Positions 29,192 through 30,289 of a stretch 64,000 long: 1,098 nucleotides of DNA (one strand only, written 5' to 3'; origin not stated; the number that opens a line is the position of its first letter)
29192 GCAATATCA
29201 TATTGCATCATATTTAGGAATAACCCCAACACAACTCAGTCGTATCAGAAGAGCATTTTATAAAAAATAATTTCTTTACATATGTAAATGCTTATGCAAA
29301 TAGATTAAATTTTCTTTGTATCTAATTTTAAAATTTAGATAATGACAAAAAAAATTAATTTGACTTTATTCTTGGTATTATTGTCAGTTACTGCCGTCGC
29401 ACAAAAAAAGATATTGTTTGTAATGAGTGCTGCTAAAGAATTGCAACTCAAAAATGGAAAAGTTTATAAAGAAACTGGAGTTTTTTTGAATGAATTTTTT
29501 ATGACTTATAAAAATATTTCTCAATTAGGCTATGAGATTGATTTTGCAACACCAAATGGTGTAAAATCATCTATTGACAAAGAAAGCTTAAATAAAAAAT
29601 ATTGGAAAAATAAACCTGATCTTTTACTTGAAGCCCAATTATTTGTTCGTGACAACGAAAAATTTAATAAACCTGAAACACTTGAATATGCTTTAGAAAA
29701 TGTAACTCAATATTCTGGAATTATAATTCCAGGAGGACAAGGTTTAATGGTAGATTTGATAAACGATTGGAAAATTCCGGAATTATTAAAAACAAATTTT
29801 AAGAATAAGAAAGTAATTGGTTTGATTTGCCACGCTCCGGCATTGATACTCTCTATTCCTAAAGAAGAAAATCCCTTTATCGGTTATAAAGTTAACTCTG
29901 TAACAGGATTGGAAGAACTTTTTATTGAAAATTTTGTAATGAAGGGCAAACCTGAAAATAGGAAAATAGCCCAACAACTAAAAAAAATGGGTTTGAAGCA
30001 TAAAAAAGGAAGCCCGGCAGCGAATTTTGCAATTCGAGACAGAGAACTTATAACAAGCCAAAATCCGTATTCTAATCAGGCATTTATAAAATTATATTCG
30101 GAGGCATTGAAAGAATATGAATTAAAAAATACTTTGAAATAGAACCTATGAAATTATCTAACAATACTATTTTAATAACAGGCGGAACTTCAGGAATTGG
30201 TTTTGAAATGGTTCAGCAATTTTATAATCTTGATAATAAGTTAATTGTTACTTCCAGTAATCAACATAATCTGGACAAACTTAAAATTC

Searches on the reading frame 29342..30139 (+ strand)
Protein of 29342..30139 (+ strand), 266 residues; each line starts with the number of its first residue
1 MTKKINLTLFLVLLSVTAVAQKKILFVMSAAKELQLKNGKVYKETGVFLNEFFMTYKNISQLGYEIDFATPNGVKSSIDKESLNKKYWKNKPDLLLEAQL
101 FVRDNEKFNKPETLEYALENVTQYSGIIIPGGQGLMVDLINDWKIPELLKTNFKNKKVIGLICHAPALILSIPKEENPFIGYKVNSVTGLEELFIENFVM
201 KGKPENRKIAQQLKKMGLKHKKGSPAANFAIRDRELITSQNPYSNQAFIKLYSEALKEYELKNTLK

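Call 92: search_protein_families(library=pfam, max_evalue=0.001, proteins=[window:29342-30139:+])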
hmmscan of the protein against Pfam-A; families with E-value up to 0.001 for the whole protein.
window:29342-30139:+ (266 aa): 2 families
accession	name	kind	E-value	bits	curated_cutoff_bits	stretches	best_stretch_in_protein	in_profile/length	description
PF01965.30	DJ-1_PfpI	-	1.5e-10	41.6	26.6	1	50-251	14-161/165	DJ-1/PfpI family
PF17124.11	ThiJ_like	-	7.4e-09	36.1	30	1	44-169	3-138/186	ThiJ/PfpI family-like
